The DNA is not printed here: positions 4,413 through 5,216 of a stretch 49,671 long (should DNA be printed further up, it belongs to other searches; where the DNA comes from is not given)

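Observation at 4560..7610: AT-rich three-gene islet: split-Walker ABC ATPase + coupled 168-aa PD-(D/E)xK-like protein, divergent from a degenerate SIR2-like gene - candidate undescribed conflict/anti-phage system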

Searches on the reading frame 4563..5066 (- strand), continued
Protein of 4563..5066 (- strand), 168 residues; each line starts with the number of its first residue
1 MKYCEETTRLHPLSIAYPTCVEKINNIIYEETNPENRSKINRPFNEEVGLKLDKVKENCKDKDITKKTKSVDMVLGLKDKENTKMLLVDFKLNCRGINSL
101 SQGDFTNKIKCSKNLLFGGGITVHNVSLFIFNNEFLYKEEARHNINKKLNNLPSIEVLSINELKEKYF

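Call 46: find_encoding_contigs(protein=P0231, flank=8000, max_places=3)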
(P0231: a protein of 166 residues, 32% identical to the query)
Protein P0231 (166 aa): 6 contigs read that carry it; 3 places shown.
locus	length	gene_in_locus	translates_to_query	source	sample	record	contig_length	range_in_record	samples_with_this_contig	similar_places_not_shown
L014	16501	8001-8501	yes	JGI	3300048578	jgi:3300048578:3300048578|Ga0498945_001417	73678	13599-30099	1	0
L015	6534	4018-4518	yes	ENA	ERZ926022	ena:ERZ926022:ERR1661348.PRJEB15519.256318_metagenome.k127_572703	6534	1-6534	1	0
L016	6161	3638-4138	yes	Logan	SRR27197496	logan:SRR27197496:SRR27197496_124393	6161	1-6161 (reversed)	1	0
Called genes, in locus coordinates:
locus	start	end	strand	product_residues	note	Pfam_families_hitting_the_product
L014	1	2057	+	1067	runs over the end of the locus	PF00580:UvrD-helicase, PF01443:Viral_helicase1 (faint), PF13245:AAA_19, PF13604:AAA_30 (faint), PF13361:UvrD_C, PF13538:UvrD_C_2 (weak), PF12705:PDDEXK_1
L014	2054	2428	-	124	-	-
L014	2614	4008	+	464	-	PF00206:Lyase_1, PF10415:FumaraseC_C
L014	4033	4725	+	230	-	PF01810:LysE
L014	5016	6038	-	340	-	PF04055:Radical_SAM, PF13186:SPASM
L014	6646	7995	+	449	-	PF02463:SMC_N (weak), PF13175:AAA_15, PF13304:AAA_21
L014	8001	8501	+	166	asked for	-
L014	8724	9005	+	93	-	PF01909:NTP_transf_2, PF18765:Polbeta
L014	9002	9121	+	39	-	PF01934:HepT-like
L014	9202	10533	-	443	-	PF02321:OEP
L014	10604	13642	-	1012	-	PF00873:ACR_tran, PF03176:MMPL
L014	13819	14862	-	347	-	PF25917:BSH_RND, PF25935:BSH_LcnD (weak), PF25973:BSH_CzcB, PF25944:Beta-barrel_RND (weak), PF25954:Beta-barrel_RND_2, PF25967:RND-MFP_C, PF25975:CzcB_C (weak), PF25989:YknX_C, +1 more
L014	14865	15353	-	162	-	PF01978:TrmB (faint), PF01047:MarR, PF12802:MarR_2, PF13463:HTH_27 (weak)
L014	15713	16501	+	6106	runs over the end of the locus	PF13927:Ig_3 (faint), PF13229:Beta_helix (weak), PF19081:Ig_7 (weak), PF18962:Por_Secre_tail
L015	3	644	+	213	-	?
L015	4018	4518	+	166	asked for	-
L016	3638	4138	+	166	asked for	-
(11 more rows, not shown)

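Call 47: find_encoding_contigs(protein=P0207, flank=8000, max_places=2)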
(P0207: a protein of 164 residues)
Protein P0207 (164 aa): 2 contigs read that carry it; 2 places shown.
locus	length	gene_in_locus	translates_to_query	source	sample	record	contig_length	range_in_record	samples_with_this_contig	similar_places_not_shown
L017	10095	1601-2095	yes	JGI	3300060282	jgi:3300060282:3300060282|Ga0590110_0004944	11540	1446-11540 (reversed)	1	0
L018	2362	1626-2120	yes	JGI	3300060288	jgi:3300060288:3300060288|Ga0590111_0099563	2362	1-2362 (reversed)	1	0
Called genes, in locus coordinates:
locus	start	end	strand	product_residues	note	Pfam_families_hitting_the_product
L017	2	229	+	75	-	?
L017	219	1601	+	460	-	PF13175:AAA_15, PF02463:SMC_N (faint), PF13304:AAA_21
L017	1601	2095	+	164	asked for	-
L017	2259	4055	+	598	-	PF00009:GTP_EFTU, PF03144:GTP_EFTU_D2, PF14492:EFG_III (faint), PF00679:EFG_C, PF06421:LepA_C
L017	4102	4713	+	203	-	-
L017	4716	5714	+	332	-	PF02086:MethyltransfD12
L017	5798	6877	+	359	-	PF02769:AIRS_C (faint), PF00586:AIRS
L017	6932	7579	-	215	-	PF00677:Lum_binding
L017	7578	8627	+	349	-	PF04166:PdxA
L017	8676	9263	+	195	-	PF02620:YceD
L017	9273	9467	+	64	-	PF01783:Ribosomal_L32p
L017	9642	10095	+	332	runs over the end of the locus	PF00108:Thiolase_N (weak), PF08545:ACP_syn_III, PF08541:ACP_syn_III_C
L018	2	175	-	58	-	?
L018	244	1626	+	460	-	PF13175:AAA_15, PF02463:SMC_N (faint), PF13304:AAA_21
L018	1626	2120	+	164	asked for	-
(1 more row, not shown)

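Call 48: find_encoding_contigs(protein=P0218, flank=8000, max_places=2)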
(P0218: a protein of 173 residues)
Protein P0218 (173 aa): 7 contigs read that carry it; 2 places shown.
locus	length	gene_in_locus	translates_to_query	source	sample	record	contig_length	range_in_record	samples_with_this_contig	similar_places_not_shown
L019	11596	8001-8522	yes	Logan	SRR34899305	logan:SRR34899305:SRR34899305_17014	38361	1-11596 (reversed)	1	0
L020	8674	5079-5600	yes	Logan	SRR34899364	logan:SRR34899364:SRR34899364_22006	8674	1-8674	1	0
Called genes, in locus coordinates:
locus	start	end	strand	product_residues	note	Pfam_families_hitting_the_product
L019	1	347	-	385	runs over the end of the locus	PF00270:DEAD, PF04851:ResIII, PF00271:Helicase_C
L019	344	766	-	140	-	PF05766:NinG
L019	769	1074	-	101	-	PF12964:DUF3853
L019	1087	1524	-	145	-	-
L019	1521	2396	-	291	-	-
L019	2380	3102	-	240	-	-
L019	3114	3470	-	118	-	-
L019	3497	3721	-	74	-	-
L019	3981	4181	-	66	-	-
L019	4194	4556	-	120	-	-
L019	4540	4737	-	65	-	-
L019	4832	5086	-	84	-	-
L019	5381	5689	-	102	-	PF10902:WYL_2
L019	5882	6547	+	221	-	PF00717:Peptidase_S24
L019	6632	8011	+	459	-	PF02463:SMC_N (weak), PF11398:DUF2813 (faint), PF13175:AAA_15, PF13304:AAA_21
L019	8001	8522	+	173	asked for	-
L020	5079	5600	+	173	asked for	-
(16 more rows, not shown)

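Call 54: search_dna_similar(query=window:4563-5066:-, collection=phages, mode=protein, max_evalue=0.01, max_rows=15)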
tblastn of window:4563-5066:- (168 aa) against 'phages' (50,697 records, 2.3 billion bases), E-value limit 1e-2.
No match.

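Call 62: find_encoding_contigs(protein=P0001, flank=3000, max_places=2)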
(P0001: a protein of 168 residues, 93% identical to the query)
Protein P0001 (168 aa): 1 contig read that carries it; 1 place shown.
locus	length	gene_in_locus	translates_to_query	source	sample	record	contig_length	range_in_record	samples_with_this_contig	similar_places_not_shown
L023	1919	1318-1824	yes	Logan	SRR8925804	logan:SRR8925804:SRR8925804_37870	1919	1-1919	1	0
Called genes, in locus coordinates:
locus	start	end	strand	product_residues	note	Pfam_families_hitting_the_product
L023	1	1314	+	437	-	?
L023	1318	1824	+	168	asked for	-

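Call 87: list_cluster_members(proteins=[P0231, P0100, P0207, P0218, P0088, P0090, P0099, P0124, P0168, P0228])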
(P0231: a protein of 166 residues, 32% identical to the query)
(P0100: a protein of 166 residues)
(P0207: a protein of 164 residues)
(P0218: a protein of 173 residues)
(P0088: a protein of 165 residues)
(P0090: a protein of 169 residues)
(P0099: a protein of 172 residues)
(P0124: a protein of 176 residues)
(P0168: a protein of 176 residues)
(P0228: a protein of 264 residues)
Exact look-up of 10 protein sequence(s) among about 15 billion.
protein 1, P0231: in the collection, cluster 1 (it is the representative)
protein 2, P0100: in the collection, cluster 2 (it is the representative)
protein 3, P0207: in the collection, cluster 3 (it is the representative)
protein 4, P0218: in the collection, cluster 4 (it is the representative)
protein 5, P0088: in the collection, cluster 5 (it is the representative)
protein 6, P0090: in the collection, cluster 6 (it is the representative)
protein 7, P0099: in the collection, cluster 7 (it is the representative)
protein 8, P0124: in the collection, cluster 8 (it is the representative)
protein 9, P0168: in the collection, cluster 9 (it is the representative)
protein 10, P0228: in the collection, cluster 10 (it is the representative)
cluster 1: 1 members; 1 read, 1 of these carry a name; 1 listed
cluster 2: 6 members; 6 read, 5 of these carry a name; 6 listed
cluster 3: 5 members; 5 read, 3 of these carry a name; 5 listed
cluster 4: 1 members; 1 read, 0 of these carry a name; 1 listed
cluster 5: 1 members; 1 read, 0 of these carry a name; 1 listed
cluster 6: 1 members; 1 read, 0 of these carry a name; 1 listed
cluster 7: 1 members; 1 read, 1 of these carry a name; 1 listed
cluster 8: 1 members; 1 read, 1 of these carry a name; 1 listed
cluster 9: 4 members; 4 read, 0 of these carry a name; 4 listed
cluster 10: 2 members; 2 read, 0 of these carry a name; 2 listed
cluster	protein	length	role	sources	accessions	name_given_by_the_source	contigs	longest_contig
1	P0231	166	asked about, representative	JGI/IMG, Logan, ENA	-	hypothetical protein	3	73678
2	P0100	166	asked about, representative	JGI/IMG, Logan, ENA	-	hypothetical protein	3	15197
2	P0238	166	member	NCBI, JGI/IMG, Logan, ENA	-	hypothetical protein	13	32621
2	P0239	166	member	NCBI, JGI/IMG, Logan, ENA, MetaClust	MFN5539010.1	MAG: hypothetical protein ACK481_02990 [Candidatus Melainabacteria bacterium] | hypothetical protein | \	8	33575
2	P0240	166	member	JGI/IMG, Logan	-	hypothetical protein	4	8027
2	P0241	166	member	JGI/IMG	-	hypothetical protein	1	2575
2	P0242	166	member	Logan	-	-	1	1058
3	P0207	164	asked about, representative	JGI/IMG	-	hypothetical protein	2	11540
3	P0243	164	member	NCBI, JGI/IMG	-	hypothetical protein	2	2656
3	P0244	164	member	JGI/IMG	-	hypothetical protein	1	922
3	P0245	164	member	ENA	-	-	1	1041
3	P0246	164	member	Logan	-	-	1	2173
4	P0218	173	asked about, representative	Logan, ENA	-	-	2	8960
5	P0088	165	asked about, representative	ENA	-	-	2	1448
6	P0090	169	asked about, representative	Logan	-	-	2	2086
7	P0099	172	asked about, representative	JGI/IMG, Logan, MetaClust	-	\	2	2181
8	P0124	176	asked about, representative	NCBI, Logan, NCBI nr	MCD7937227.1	MAG: hypothetical protein LUG98_10235 [Tannerellaceae bacterium] | hypothetical protein [Tannerellaceae bacterium]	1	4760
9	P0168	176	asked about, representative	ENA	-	-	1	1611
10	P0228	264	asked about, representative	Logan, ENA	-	-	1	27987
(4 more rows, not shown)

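Call 92: find_related_loci(query=A1, collection=viral_contigs, flank=6000)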
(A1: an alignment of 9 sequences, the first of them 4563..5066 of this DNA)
Query A1 (168 aa) in viral_contigs; peptide patterns used: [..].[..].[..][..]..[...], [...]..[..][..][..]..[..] (x = any residue, [..] = any of these).
96 stretches matched a pattern, but none encodes a relative of the query by tblastn (E <= 1e-3).
